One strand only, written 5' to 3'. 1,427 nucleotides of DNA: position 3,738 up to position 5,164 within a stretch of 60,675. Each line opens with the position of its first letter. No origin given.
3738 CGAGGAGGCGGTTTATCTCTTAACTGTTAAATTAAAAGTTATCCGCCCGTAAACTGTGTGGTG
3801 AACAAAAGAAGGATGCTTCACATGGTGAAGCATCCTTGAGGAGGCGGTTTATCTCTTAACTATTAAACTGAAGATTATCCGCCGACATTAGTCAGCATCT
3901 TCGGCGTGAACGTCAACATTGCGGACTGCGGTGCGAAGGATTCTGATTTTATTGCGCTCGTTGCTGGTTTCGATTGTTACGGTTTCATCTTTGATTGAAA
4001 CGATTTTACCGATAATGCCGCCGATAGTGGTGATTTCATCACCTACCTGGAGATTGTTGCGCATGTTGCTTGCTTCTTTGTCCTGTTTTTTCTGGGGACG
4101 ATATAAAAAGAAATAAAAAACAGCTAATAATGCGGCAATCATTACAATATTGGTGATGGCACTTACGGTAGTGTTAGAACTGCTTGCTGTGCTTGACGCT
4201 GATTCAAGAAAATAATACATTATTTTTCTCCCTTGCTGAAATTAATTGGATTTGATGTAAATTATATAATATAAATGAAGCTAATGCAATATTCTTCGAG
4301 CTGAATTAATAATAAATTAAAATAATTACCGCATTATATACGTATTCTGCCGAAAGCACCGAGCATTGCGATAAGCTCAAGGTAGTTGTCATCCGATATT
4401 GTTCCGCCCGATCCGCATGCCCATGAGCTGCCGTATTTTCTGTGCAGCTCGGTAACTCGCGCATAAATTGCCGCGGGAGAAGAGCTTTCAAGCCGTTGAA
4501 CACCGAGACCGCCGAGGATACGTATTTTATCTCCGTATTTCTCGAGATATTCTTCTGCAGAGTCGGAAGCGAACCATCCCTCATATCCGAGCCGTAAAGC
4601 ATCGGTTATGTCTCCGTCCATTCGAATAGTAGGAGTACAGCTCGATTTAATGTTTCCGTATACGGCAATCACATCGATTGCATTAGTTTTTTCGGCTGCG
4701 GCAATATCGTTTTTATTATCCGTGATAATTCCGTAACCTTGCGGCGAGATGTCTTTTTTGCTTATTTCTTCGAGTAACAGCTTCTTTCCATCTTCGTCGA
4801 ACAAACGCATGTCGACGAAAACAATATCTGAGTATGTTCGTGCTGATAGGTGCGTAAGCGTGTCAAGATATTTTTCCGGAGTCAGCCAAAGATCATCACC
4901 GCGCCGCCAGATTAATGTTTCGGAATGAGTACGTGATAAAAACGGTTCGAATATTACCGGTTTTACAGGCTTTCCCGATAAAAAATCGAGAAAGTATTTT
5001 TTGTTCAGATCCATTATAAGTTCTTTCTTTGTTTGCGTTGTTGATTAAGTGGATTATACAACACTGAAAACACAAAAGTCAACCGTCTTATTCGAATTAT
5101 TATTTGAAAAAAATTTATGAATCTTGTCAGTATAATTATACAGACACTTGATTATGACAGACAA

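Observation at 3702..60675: Dispersed family of four short elements with a conserved core and a stem that changes sequence but keeps pairing (best candidate for an undescribed system)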

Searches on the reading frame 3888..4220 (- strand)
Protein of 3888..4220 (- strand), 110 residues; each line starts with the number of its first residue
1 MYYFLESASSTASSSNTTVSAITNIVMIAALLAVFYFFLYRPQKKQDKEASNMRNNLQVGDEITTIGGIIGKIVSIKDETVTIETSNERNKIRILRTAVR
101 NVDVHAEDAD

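Call 15: find_encoding_contigs(protein=window:3888-4220:-, flank=10000, max_places=10)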
Protein window:3888-4220:- (110 aa): 22 contigs read that carry it; 10 places shown.
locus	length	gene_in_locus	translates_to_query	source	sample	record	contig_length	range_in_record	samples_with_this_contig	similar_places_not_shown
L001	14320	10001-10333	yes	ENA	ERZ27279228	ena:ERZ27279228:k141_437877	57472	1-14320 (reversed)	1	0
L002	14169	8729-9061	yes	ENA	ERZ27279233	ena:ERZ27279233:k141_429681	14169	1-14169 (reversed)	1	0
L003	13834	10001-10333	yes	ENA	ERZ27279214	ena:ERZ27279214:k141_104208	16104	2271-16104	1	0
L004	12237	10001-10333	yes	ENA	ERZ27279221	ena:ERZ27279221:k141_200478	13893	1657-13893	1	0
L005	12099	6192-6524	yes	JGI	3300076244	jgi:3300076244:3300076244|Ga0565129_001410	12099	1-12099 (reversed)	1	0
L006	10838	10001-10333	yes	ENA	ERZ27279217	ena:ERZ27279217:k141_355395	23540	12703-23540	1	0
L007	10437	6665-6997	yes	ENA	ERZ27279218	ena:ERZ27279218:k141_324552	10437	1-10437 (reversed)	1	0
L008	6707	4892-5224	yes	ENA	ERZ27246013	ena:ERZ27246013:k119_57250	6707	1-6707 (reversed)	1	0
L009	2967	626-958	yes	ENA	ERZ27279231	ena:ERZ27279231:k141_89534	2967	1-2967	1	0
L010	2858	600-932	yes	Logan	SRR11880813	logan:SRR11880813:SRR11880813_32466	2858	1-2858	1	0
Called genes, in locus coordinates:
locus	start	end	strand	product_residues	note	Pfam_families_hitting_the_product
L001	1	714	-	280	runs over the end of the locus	PF22435:MRM3-like_sub_bind, PF08032:SpoU_sub_bind (weak), PF00588:SpoU_methylase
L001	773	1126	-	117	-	PF00453:Ribosomal_L20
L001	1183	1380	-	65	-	PF01632:Ribosomal_L35p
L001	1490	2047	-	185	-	PF05198:IF3_N, PF00707:IF3_C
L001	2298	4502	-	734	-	-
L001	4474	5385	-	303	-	PF00005:ABC_tran, PF13304:AAA_21 (faint)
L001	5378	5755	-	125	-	PF00392:GntR, PF13730:HTH_36 (weak)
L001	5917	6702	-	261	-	PF05116:S6PP (faint), PF08282:Hydrolase_3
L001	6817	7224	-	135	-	PF26788:DUF8260 (faint)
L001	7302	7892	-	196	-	PF04199:Cyclase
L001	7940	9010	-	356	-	PF01063:Aminotran_4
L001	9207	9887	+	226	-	-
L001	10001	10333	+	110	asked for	PF02699:YajC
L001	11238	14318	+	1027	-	?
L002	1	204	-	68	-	?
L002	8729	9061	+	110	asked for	PF02699:YajC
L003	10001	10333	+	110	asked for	PF02699:YajC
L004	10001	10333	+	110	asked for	PF02699:YajC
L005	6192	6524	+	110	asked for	PF02699:YajC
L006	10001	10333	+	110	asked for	PF02699:YajC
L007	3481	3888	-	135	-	PF26788:DUF8260 (faint)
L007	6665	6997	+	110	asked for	PF02699:YajC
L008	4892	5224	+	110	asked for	PF02699:YajC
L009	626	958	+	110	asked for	PF02699:YajC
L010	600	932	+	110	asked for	PF02699:YajC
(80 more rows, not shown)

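Call 34: find_homologous_proteins(query=window:3888-4220:-, max_evalue=1e-10)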
Query window:3888-4220:- (110 aa): 7308 proteins with E <= 1e-10 among 7321 candidates; the best 120 are listed.
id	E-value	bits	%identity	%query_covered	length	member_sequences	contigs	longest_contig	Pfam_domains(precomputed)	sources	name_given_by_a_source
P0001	8.6e-62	223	100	100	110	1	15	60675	PF02699.21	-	-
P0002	9.3e-59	213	94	100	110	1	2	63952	PF02699.21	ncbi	-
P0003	4.2e-50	186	77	100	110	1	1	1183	PF02699.21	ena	-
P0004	5.8e-50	185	77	100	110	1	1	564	PF02699.21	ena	-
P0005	7.8e-50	185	78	100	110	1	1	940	PF02699.21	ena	-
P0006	1.1e-49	184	77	100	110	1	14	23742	PF02699.21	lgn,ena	-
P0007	1.1e-49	184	77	100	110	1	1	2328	PF02699.21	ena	-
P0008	1.1e-49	184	77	100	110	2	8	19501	PF02699.21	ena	-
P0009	1.3e-49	184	77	100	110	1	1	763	PF02699.21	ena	-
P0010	1.9e-49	184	79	100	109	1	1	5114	PF02699.21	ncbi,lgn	-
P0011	2.0e-49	183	77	100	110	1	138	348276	PF02699.21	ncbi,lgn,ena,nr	ncbi:MAG: preprotein translocase subunit YajC [Eubacteriales bacterium]|nr:preprotein translocase su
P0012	2.1e-49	183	77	100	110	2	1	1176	PF02699.21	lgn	-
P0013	2.2e-49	183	76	100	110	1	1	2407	PF02699.21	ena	-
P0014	2.5e-49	183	78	100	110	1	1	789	PF02699.21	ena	-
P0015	2.8e-49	183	76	100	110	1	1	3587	PF02699.21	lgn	-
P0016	2.8e-49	183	76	100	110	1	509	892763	PF02699.21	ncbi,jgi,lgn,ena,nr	ncbi:MAG: preprotein translocase subunit YajC [Clostridia bacterium]|nr:preprotein translocase subun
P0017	3.9e-49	183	75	100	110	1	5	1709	PF02699.21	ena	-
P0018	3.9e-49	183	75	100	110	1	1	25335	PF02699.21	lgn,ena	-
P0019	5.2e-49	182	75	100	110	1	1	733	PF02699.21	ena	-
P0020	5.9e-49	182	81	100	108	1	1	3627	PF02699.21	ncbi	-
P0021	5.9e-49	182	81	100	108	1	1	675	PF02699.21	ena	-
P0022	7.2e-49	182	75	100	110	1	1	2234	PF02699.21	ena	-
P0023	7.4e-49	182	76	100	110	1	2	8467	PF02699.21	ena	-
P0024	7.6e-49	182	75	100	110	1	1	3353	PF02699.21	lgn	-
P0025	7.8e-49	182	76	100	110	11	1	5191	PF02699.21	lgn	-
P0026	9.5e-49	181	75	100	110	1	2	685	PF02699.21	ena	-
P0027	9.6e-49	181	78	100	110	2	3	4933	PF02699.21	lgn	-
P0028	9.7e-49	181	78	100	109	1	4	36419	PF02699.21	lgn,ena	-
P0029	9.9e-49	181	75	100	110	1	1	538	PF02699.21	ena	-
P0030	9.9e-49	181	75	100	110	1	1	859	PF02699.21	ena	-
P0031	1.0e-48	181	76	100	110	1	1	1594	PF02699.21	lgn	-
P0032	1.0e-48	181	76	99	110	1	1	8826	PF02699.21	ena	-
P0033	1.0e-48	181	75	100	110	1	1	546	PF02699.21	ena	-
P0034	1.0e-48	181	75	100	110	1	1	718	PF02699.21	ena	-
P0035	1.1e-48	181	79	100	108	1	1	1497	PF02699.21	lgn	-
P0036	1.1e-48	181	75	100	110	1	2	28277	PF02699.21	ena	-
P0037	1.2e-48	181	78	100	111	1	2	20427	PF02699.21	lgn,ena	-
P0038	1.4e-48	181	75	100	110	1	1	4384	PF02699.21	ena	-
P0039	1.4e-48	181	77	100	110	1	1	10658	PF02699.21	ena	-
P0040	1.4e-48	181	75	100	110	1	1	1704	PF02699.21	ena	-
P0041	1.5e-48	181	75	100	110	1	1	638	PF02699.21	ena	-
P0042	1.6e-48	181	76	100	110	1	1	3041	PF02699.21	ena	-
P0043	2.0e-48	180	75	100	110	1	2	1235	PF02699.21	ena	-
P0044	2.0e-48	180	75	100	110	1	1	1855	PF02699.21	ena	-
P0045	2.1e-48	180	76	100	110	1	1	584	PF02699.21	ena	-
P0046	2.2e-48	180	77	100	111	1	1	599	PF02699.21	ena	-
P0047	2.2e-48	180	75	100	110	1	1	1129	PF02699.21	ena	-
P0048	2.2e-48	180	77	100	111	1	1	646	PF02699.21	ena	-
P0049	2.5e-48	180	78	100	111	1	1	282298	PF02699.21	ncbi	-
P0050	2.5e-48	180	75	100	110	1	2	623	PF02699.21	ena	-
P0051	2.6e-48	180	75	100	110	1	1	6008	PF02699.21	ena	-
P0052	2.6e-48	180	78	100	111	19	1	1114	PF02699.21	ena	-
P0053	2.6e-48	180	75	100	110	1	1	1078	PF02699.21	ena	-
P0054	2.8e-48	180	75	100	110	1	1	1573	PF02699.21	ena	-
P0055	3.6e-48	179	75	100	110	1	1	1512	PF02699.21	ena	-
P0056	3.6e-48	179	77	100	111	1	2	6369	PF02699.21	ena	-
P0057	3.8e-48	179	75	100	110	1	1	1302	PF02699.21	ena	-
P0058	3.9e-48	179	76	100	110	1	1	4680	PF02699.21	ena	-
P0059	4.2e-48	179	75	100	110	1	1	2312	PF02699.21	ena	-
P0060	4.3e-48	179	80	100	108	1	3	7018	PF02699.21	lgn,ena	-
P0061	4.3e-48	179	77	100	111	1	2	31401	PF02699.21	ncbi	-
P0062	5.0e-48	179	76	100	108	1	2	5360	PF02699.21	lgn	-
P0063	5.2e-48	179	77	100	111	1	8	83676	PF02699.21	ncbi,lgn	-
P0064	5.4e-48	179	75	100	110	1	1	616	PF02699.21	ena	-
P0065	8.5e-48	178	77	100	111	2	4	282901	PF02699.21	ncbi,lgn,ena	-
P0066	8.9e-48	178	76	100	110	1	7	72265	PF02699.21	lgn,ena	-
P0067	9.4e-48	178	77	100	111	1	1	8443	PF02699.21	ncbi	-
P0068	1.1e-47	178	76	100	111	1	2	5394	PF02699.21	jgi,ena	-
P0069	1.1e-47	178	74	100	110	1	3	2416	PF02699.21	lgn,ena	-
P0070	1.2e-47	178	77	100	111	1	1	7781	PF02699.21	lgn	-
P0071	1.4e-47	178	78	100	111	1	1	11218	PF02699.21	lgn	-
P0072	1.5e-47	177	77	100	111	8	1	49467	PF02699.21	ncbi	-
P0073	1.8e-47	177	77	100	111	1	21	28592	PF02699.21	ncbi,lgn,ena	-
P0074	2.2e-47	177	77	100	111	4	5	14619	PF02699.21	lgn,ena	-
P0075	2.3e-47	177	78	100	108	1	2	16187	PF02699.21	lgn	-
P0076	2.4e-47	177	76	100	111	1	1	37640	PF02699.21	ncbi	-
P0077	3.0e-47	176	83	93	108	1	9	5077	PF02699.21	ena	-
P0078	3.4e-47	176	78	100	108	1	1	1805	PF02699.21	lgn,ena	-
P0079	3.6e-47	176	80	100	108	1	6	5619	PF02699.21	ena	-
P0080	4.2e-47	176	77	100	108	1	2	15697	PF02699.21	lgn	-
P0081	4.4e-47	176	79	100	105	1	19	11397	PF02699.21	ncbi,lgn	-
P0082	5.1e-47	176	74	100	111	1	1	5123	PF02699.21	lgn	-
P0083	5.5e-47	176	76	100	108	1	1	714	PF02699.21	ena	-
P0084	6.0e-47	176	75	100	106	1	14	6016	PF02699.21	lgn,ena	-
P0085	6.3e-47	175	77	100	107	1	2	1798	PF02699.21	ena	-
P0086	7.0e-47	175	78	100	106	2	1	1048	PF02699.21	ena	-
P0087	7.7e-47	175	77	100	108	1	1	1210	PF02699.21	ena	-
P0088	8.4e-47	175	77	100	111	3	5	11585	PF02699.21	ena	-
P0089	8.4e-47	175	77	100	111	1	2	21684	PF02699.21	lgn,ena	-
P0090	8.4e-47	175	75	100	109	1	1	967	PF02699.21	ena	-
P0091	8.5e-47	175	78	100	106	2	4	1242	PF02699.21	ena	-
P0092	9.3e-47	175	79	100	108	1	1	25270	PF02699.21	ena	-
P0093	1.2e-46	175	76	100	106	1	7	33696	PF02699.21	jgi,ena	-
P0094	1.4e-46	174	75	100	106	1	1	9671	PF02699.21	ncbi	-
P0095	1.5e-46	174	79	100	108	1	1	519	PF02699.21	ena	-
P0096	1.6e-46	174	78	100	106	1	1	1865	PF02699.21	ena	-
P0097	2.2e-46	174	75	100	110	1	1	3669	PF02699.21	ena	-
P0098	2.3e-46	174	76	100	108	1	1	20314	PF02699.21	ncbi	-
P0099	2.6e-46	173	75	100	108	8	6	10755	PF02699.21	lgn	-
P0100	3.7e-46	173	76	100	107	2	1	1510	PF02699.21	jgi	-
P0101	4.2e-46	173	77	100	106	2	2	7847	PF02699.21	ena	-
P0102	4.4e-46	173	77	100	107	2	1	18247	PF02699.21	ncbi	-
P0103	4.5e-46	173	72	100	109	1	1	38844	PF02699.21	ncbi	-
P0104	6.3e-46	172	82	97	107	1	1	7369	PF02699.21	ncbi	-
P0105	6.4e-46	172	77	100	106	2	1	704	PF02699.21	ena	-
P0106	8.5e-46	172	80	97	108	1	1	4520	PF02699.21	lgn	-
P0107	8.9e-46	172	75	100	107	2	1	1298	PF02699.21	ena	-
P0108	1.0e-45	172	75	100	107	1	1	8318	PF02699.21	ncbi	-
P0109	1.1e-45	172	76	100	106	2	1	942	PF02699.21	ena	-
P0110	2.0e-45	171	75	100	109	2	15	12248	PF02699.21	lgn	-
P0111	2.1e-45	171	75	100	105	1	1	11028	PF02699.21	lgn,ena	-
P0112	2.9e-45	170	75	100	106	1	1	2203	PF02699.21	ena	-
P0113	3.0e-45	170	76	100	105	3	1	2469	PF02699.21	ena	-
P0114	3.6e-45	170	75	100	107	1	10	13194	PF02699.21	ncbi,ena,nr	ncbi:MAG: preprotein translocase subunit YajC [Clostridia bacterium]|nr:preprotein translocase subun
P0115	4.8e-45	169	75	100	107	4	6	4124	PF02699.21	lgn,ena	-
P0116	4.9e-45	169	74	100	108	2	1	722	PF02699.21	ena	-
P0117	5.0e-45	169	77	100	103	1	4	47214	PF02699.21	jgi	-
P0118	5.4e-45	169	75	100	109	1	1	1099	PF02699.21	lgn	-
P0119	5.6e-45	169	75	100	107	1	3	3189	PF02699.21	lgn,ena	-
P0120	5.6e-45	169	75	100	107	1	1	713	PF02699.21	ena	-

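Call 35: find_encoding_contigs(protein=P0002, flank=10000, max_places=10)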
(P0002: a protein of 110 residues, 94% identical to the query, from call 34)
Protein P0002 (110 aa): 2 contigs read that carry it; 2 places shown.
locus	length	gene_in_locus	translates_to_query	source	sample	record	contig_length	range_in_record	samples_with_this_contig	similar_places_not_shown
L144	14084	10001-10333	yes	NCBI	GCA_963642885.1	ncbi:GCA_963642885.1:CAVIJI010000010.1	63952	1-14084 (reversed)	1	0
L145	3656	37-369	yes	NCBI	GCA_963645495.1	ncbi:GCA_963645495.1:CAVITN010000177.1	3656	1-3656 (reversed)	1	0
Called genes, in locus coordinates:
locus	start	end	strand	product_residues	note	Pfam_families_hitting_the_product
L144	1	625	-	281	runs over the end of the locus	PF22435:MRM3-like_sub_bind, PF08032:SpoU_sub_bind (weak), PF00588:SpoU_methylase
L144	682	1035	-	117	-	PF00453:Ribosomal_L20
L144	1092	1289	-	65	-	PF01632:Ribosomal_L35p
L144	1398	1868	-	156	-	PF05198:IF3_N, PF00707:IF3_C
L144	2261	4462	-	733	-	-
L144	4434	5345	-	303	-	PF00005:ABC_tran, PF13304:AAA_21 (faint)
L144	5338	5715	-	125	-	PF00392:GntR, PF13730:HTH_36 (weak)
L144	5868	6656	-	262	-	PF05116:S6PP (weak), PF08282:Hydrolase_3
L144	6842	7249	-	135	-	-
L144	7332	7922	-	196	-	PF04199:Cyclase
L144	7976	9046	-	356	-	PF01063:Aminotran_4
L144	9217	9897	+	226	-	-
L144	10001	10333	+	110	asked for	PF02699:YajC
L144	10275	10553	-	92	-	-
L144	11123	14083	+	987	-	?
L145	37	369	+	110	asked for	PF02699:YajC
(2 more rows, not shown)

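Call 36: find_encoding_contigs(protein=P0016, flank=10000, max_places=10)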
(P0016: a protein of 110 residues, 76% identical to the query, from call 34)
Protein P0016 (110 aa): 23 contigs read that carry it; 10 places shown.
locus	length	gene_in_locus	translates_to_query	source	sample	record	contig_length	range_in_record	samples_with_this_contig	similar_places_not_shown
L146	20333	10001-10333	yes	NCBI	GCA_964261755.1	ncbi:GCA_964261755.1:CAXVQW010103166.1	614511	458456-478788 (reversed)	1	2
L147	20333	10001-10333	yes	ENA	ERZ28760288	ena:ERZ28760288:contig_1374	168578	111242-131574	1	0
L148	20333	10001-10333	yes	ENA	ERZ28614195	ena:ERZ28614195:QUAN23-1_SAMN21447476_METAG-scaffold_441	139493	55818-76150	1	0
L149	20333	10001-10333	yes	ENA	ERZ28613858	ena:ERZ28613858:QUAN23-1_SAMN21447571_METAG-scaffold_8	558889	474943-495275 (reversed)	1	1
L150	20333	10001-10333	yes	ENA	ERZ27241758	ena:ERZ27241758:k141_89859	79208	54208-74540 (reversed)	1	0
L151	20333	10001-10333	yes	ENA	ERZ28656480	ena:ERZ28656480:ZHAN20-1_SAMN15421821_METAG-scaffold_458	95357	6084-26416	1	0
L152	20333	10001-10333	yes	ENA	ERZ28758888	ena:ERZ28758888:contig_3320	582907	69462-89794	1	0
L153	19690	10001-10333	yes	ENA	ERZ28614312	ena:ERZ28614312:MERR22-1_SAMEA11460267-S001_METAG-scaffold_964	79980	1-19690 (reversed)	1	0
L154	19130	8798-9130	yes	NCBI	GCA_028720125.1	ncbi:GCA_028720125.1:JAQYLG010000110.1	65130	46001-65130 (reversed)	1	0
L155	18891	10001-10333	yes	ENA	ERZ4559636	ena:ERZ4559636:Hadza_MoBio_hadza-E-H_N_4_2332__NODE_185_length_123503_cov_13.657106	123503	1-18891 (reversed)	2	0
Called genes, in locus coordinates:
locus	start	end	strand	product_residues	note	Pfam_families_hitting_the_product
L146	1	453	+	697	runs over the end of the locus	-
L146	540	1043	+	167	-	-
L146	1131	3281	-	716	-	-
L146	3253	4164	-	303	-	PF00005:ABC_tran, PF13304:AAA_21 (faint)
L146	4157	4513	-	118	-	PF00392:GntR, PF02082:Rrf2 (faint), PF13730:HTH_36 (weak)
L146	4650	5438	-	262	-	PF08282:Hydrolase_3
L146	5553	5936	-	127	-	-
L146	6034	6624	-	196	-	PF04199:Cyclase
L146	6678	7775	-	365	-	-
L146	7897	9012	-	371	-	PF01063:Aminotran_4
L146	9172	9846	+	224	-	-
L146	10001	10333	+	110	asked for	PF02699:YajC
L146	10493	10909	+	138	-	PF12670:DUF3792 (weak)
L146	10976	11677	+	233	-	PF12826:HHH_2 (weak), PF00633:HHH (weak)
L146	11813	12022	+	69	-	PF00269:SASP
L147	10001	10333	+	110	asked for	PF02699:YajC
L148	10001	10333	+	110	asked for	PF02699:YajC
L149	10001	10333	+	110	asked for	PF02699:YajC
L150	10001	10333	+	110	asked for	PF02699:YajC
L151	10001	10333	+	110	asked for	PF02699:YajC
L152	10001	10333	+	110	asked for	PF02699:YajC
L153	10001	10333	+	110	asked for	PF02699:YajC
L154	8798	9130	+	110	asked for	PF02699:YajC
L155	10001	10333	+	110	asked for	PF02699:YajC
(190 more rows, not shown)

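Call 81: list_cluster_members(proteins=[P0002, P0122, P0247, P0016])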
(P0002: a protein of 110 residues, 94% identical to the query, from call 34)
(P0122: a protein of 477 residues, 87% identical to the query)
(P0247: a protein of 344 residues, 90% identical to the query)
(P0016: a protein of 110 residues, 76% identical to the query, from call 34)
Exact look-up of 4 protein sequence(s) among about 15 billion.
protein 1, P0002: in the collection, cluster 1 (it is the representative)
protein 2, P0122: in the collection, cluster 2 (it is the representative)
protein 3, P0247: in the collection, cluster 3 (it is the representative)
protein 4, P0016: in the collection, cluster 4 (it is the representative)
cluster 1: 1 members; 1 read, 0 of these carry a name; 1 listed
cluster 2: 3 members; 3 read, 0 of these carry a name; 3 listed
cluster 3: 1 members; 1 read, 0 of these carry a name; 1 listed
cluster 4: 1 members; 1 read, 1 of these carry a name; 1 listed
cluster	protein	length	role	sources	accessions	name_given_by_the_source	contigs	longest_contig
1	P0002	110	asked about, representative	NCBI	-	-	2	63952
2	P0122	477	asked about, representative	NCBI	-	-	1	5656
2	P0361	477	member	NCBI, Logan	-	-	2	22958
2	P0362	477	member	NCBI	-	-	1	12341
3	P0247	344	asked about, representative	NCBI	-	-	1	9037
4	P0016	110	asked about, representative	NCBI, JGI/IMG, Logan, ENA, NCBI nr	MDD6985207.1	MAG: preprotein translocase subunit YajC [Clostridia bacterium] | preprotein translocase subunit YajC [Clostridia bacterium]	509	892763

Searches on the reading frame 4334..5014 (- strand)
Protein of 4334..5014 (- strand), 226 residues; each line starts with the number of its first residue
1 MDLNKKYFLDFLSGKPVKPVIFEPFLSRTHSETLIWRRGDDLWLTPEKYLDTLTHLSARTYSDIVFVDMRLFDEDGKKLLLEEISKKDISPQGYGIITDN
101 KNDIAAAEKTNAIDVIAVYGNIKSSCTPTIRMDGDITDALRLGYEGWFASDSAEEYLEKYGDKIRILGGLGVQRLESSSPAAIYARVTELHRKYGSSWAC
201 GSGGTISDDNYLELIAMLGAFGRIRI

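Call 29: search_protein_families(library=pfam, proteins=[window:4334-5014:-], max_evalue=0.001)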
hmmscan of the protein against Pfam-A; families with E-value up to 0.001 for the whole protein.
window:4334-5014:- (226 aa): 0 families
